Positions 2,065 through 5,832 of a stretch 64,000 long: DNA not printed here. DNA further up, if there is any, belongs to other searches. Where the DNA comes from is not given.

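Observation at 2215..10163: Translationally coupled pair of giant ORFs (1489 aa + 1155 aa) with no recognisable domains: best candidate for an undescribed system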

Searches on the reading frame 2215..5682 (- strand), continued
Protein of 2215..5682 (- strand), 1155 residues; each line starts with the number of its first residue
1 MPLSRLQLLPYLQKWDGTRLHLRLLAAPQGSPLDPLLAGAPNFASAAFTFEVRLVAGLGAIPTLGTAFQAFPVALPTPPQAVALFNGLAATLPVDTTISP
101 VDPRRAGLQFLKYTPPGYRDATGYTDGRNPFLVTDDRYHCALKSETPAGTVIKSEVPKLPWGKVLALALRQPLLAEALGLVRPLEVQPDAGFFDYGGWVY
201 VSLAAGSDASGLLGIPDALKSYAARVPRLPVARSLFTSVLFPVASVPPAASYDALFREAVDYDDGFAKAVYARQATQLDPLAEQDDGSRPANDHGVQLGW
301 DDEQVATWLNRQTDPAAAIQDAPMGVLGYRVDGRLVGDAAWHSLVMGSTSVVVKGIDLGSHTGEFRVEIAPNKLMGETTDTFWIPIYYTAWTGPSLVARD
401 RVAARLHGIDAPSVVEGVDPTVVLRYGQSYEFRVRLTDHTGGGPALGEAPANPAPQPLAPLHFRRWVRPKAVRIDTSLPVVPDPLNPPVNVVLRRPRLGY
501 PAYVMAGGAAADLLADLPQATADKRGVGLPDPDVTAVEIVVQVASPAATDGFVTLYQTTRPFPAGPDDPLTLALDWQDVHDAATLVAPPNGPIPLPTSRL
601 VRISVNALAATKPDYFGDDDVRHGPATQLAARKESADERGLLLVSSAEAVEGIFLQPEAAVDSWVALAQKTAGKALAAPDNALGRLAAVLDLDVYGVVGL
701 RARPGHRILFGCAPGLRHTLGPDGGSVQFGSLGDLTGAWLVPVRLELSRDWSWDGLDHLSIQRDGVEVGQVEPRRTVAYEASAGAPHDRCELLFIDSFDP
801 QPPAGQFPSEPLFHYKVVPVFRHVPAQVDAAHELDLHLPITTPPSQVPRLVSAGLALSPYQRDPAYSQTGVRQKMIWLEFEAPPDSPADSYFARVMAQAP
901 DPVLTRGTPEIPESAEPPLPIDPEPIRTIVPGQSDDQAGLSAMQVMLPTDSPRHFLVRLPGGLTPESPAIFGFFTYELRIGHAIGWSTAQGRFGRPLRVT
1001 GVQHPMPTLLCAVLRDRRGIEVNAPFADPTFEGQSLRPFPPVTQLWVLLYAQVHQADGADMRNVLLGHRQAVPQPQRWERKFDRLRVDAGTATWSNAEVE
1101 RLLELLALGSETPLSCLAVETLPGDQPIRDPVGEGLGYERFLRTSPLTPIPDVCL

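Call 40: predict_structure(alignment_id=A3)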
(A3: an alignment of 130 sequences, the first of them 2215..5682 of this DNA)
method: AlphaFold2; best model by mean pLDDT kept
length: 1155 residues; sequences in the alignment: 130
mean_pLDDT: 92.6   pTM: 0.73
mean pLDDT of the five models: 92.6, 91.1, 90.7, 90.4, 89.5
residues with pLDDT >= 90: 962; 70-90: 175; 50-70: 16; < 50: 2
segments of 3 or more residues with pLDDT < 50: none
pLDDT, mean of each block of 10 residues (from residue 1): 82 97 94 93 96 95 95 95 95 87 86 94 90 92 85 82 92 94 97 96 95 91 96 96 91 94 97 93 89 95 96 89 95 96 96 92 94 85 95 93 91 88 97 97 94 95 97 94 95 97 96 96 95 97 92 96 94 96 93 97 97 95 96 95 89 89 72 63 92 91 94 95 94 93 96 95 97 89 89 96 92 97 94 96 95 93 93 94 95 94 85 85 92 92 94 94 92 95 95 95 93 94 95 90 96 92 95 80 80 95 92 95 90 89 95 79
secondary structure, 60 per line:
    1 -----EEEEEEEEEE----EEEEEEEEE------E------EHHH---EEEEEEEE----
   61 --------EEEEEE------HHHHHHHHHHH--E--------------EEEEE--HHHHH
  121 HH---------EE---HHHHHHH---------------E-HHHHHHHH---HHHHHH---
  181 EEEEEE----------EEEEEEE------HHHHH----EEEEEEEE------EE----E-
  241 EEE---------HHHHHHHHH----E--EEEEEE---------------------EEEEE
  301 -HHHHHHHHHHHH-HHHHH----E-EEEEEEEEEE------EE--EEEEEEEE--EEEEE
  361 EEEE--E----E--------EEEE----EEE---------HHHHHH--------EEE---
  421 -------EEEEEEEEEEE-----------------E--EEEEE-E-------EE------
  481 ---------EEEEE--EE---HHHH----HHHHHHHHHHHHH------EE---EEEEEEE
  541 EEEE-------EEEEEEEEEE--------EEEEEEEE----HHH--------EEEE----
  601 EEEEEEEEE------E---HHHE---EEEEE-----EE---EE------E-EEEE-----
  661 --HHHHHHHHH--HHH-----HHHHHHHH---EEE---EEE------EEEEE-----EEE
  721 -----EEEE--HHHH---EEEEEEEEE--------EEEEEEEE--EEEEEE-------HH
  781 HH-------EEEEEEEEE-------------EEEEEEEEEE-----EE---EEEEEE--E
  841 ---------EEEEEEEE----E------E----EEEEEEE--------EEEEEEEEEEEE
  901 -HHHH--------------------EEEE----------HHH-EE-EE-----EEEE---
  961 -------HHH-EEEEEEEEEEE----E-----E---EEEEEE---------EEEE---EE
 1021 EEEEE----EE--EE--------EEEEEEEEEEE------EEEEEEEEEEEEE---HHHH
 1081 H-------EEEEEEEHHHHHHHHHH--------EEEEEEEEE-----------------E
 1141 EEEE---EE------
elements in order (helices of 4 or more, strands of 3 or more residues): E6-15 E20-28 E49-56 E69-74 H81-91 E109-113 H116-122 H137-143 H161-168 H172-177 E181-186 E197-203 H210-214 E219-226 E241-243 H253-261 E269-274 E296-300 H302-313 H315-319 E326-335 E346-353 E356-364 E381-384 E389-391 H401-406 E415-417 E428-438 E459-463 E490-494 H502-505 H510-522 E534-544 E552-561 E570-577 E593-596 E601-609 E627-631 E652-655 H663-671 H682-689 E693-695 E699-701 E708-712 E718-720 E726-729 H732-735 E739-747 E756-763 E766-771 H779-782 E790-798 E812-821 E832-837 E850-857 E874-880 E889-900 H902-905 E926-929 E954-957 E972-982 E997-1002 E1012-1015 E1019-1025 E1044-1054 E1061-1073 H1077-1081 E1089-1095 H1096-1105 E1114-1122 E1140-1144
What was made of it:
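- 2215..5682 (-): Gene B, 1155 aa: an acidic (net charge -29) protein of an unnamed family, more conserved than A. AF2 pLDDT 92.6, pTM 0.73 (call 40).
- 4723..5682 (-): B residues about 1-320: an N-terminal mixed alpha/beta domain carrying the densest set of invariant polar residues (K112, C140, E258, Y262, D302, R311; motifs YDDGFAK and LGWDDEQ). DSSP (call 40).
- On Alpha-2-macroglobulin/TEP/complement: The B model has no helical toroid domain (call 40).
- Closest known: Alpha-2-macroglobulin / TEP / complement C3-C5 family. Different: There is no alpha-helical thioester domain; the model is nearly all-beta after residue 320 (call 40).
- The B model has pLDDT 92.6 and pTM 0.73, which implies a defined inter-domain arrangement (call 40). 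The predicted architecture is compact (pTM 0.73, call 40).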

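Call 43: fold_search(model_id=the predicted structure, library=pdb)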
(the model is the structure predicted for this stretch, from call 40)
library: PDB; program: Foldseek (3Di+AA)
matches with E <= 10: 1240; with E <= 0.001: 71
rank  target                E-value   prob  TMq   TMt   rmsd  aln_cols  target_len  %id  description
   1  8qy6_A                8.6e-09  1.00  0.14  0.22  30.6      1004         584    8  Structure of interleukin 6 (gp130 P496L mutant). (released 2024-02-21)
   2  8qy5_A                3.6e-08  1.00  0.14  0.22  30.7      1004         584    8  Structure of interleukin 6. (released 2024-02-21)
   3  8d82_A                5.8e-08  1.00  0.13  0.20  29.7      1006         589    7  Cryo-EM structure of human IL-6 signaling complex in detergent: model containing full extracellular domains (released 2023-03-29)
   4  9pvp                  1.8e-07  0.89  0.14  0.11  33.8      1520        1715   10  Cryo-EM structure of receptor tyrosine kinase ROS1 extracellular domain (released 2026-02-25)
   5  9fx2                  2.1e-07  0.90  0.10  0.10  62.4      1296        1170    7  Structure of methylamine activated CD109 (released 2025-03-19)
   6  4lnv_A                2.6e-07  0.98  0.11  0.10  55.8      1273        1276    7  Crystal Structure of TEP1s (released 2013-07-24)
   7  6grq_A                3.0e-07  0.99  0.08  0.14  27.1       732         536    8  Paired immunoglobulin-like receptor B (PirB) or Leukocyte immunoglobulin-like receptor subfamily B member 3 (LILRB3) f (released 2019-02-06)
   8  6grs_B                3.9e-07  0.98  0.09  0.15  25.3       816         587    8  Paired immunoglobulin-like receptor B (PirB) or Leukocyte immunoglobulin-like receptor subfamily B member 3 (LILRB3) f (released 2019-02-06)
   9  2pn5_A                3.9e-07  0.94  0.10  0.09  56.3      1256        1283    7  Crystal Structure of TEP1r (released 2007-07-24)
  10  9fx3_A                4.1e-07  0.96  0.10  0.10  63.5      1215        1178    7  Structure of active human CD109 (released 2025-03-19)
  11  5a42                  4.1e-07  0.77  0.10  0.09  52.0      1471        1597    8  Cryo-EM single particle 3D reconstruction of the native conformation of E. coli alpha-2-macroglobulin (ECAM) (released 2015-07-29)
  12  8wa2_C                5.0e-07  0.80  0.10  0.08  41.4      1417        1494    9  cryo-EM structure of native mastigonemes isolated from Chlamydomonas reinhardtii at 3.0 angstrom resolution (released 2024-04-10)
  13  4ziq                  5.9e-07  0.80  0.09  0.08  52.6      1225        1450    8  Crystal structure of trypsin activated alpha-2-macroglobulin from Escherichia coli. (released 2015-06-10)
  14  6h03_A                7.2e-07  0.97  0.12  0.11  62.8      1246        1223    7  OPEN CONFORMATION OF THE MEMBRANE ATTACK COMPLEX (released 2018-12-19)
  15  8wa2_D                8.4e-07  0.77  0.11  0.09  45.2      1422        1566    8  cryo-EM structure of native mastigonemes isolated from Chlamydomonas reinhardtii at 3.0 angstrom resolution (released 2024-04-10)
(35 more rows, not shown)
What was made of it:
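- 4348..4722 (-): B residues about 321-445: an FN3-like beta-sandwich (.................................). It is the first of several beta-sandwich modules that make up the rest of B. Foldseek hits to gp130, TEP1, A2M, C5 and lambda gpJ arrays (call 43).
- On Fibronectin type III / Ig-like beta-sandwich (domain level only): Foldseek gives probability 1.0 to gp130 FN3 arrays (call 43).
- Closest known: Alpha-2-macroglobulin / TEP / complement C3-C5 family. Same: TEP1, CD109, E. coli A2M and C5/C5b appear among its Foldseek hits at probability 0.8-0.98 (call 43).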

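Call 51: search_protein_families(library=pfam, proteins=[L066:1542-3041:+, L066:3148-4767:+, L075:1824-3323:+, L075:3415-5034:+], max_evalue=0.01)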
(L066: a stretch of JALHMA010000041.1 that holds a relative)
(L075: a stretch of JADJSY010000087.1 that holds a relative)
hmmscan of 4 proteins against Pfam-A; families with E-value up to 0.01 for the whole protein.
L066:1542-3041:+ (499 aa): 1 family
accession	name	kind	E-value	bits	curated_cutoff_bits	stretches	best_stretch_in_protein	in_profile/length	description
PF08811.16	DUF1800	-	2.4e-96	323.9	26.1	1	43-498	1-419/419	Protein of unknown function (DUF1800)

L066:3148-4767:+ (539 aa): 2 families
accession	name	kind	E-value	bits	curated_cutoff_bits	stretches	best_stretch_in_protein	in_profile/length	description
PF07394.17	DUF1501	-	3.1e-27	96.2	27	1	140-435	105-378/390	Protein of unknown function (DUF1501)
PF10518.14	TAT_signal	-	0.0036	17.6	22.7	1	28-45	3-20/21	TAT (twin-arginine translocation) pathway signal sequence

L075:1824-3323:+ (499 aa): 1 family
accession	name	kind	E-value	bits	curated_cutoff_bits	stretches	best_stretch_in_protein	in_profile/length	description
PF08811.16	DUF1800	-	7e-95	319.1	26.1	1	43-498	1-419/419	Protein of unknown function (DUF1800)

L075:3415-5034:+ (539 aa): 2 families
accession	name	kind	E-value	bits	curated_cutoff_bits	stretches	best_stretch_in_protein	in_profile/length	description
PF07394.17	DUF1501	-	2.5e-26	93.2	27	1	141-435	106-378/390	Protein of unknown function (DUF1501)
PF10518.14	TAT_signal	-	0.0037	17.6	22.7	1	28-45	3-20/21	TAT (twin-arginine translocation) pathway signal sequence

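Call 63: search_dna_similar(query=window:2215-5682:-, collection=phages, mode=protein, max_evalue=0.001)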
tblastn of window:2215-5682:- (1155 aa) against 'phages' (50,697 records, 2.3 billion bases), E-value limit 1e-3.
No match.
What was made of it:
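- On eCIS / T6SS / phage baseplate and tail proteins: No phage-genome match (call 63).
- Closest known: Phage tail-tip / tail-fibre proteins. Different: The family is absent from 50,697 phage records (call 63).
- Absent from 50,697 phage genomes (call 63).
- Tried and rejected: Phage genomes (call 63): no match.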

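Call 64: search_dna_similar(query=window:2215-5682:-, collection=plasmids, mode=protein, max_evalue=0.001)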
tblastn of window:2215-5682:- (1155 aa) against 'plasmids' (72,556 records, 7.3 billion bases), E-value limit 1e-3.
Records with a match: 5; places in all: 5; records where one place covers at least 80% of the query: 4.
Best place of each record, by identity: <60% 5.
By first word of the organism name: Microvirga 2; Candidatus 1; Tistrella 1; Bacillus 1.
By predicted mobility (MOB-suite, as given by PLSDB): non-mobilizable 5.
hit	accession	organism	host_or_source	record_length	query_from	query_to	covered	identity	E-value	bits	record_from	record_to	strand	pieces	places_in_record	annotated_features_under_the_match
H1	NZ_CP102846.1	Microvirga terrae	soil,soil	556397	4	1155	100%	39.5%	0e+0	688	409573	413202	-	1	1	hypothetical protein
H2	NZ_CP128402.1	Candidatus Chlorohelix allophototropha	Single colony of Candidatus Chlorohelix ...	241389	8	1155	99%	39.2%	0e+0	726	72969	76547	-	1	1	hypothetical protein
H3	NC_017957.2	Tistrella mobilis KA081020-065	-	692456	1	1155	100%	36.3%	8e-152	511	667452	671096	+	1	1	hypothetical protein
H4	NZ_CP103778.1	Bacillus toyonensis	cell culture,Commercial plant nursery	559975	5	1154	100%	34.3%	5e-174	577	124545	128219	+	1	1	hypothetical protein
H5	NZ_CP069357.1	Microvirga sp. VF16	Vachellia farnesiana,Cell culture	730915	800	1154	31%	55.5%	2e-90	360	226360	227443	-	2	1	hypothetical protein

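Call 65: get_annotated_region(hit=H4, flank=9000)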
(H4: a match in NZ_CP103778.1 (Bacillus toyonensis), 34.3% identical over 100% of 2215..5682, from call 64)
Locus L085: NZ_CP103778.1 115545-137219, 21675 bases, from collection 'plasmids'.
description: Bacillus toyonensis strain DC11 plasmid pDC11_1, complete sequence
organism: Bacillus toyonensis (NCBI taxid 155322)
taxonomy: Bacteria; Bacillota; Bacilli; Bacillales; Bacillaceae; Bacillus; Bacillus toyonensis
host: -; source: cell culture,Commercial plant nursery; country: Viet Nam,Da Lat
typing (MOB-suite, as given by PLSDB): non-mobilizable; replicon rep_cluster_164
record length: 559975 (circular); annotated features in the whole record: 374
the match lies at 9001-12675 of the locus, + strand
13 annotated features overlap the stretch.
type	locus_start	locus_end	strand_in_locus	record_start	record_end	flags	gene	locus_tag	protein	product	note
CDS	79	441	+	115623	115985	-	-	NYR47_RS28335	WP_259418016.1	hypothetical protein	-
CDS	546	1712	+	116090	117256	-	-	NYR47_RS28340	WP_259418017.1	hypothetical protein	-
CDS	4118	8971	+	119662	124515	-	-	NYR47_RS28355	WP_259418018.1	hypothetical protein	-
CDS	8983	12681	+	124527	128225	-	-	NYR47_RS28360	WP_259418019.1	hypothetical protein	-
CDS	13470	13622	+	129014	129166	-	-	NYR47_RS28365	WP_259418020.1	hypothetical protein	-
CDS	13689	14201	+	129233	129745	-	-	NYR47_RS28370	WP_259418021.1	DUF2441 domain-containing protein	-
CDS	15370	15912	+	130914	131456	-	-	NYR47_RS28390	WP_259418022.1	hypothetical protein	-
CDS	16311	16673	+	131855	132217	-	-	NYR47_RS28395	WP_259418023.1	hypothetical protein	-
CDS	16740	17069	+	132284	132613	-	-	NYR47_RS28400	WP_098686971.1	nucleotide pyrophosphohydrolase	-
CDS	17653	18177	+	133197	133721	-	-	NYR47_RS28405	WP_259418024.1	hypothetical protein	-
CDS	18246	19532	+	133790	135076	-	-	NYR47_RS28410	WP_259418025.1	helix-turn-helix transcriptional regulator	-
CDS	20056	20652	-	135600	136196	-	-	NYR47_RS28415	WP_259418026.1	hypothetical protein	-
CDS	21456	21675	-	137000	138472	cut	-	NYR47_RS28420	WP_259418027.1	hypothetical protein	-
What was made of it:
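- Closest known: Beta-pore-forming and binary toxins. Same: One locus lies on a Bacillus cereus-group megaplasmid (calls 64, 65).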

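Call 66: get_annotated_region(hit=H3, flank=9000)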
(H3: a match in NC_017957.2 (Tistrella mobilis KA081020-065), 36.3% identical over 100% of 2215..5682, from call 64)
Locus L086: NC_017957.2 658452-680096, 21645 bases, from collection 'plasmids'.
description: Tistrella mobilis KA081020-065 plasmid pTM1, complete sequence
organism: Tistrella mobilis KA081020-065 (NCBI taxid 1110502)
taxonomy: Bacteria; Pseudomonadota; Alphaproteobacteria; Geminicoccales; Geminicoccaceae; Tistrella; Tistrella mobilis; Tistrella mobilis KA081020-065
host: -; source: -; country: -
typing (MOB-suite, as given by PLSDB): non-mobilizable; replicon rep_cluster_140
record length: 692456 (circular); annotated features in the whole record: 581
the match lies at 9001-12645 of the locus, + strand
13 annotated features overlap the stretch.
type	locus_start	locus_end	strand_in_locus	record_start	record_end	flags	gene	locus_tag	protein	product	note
CDS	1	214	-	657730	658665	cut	-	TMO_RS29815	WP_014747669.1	class I SAM-dependent methyltransferase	-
CDS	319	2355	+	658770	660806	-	-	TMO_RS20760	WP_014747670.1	HAD-IIIC family phosphatase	-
CDS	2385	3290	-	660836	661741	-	-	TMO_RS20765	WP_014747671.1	LysR family transcriptional regulator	-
CDS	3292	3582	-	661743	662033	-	-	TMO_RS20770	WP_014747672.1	type II toxin-antitoxin system RelE/ParE family toxin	GO:0030541 - plasmid partitioning [Evidence IEA]; GO:0051290 - protein heterotetramerization [Evidence IEA]; GO:0009432 ...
CDS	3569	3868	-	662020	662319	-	-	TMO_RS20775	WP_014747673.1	type II toxin-antitoxin system RelB/DinJ family antitoxin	GO:0006355 - regulation of DNA-templated transcription [Evidence IEA]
CDS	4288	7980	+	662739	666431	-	-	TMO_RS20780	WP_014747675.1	hypothetical protein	-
CDS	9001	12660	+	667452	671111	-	-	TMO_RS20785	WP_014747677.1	hypothetical protein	-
CDS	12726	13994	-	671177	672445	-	-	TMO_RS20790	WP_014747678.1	type II toxin-antitoxin system HipA family toxin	-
CDS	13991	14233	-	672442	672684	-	-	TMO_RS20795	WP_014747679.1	helix-turn-helix transcriptional regulator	-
CDS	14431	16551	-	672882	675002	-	-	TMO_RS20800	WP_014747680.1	catalase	-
CDS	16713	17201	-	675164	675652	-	-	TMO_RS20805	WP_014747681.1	CBS domain-containing protein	-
CDS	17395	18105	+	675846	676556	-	-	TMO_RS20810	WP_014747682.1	UdgX family uracil-DNA binding protein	-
CDS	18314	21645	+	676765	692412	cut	-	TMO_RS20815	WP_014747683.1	non-ribosomal peptide synthetase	-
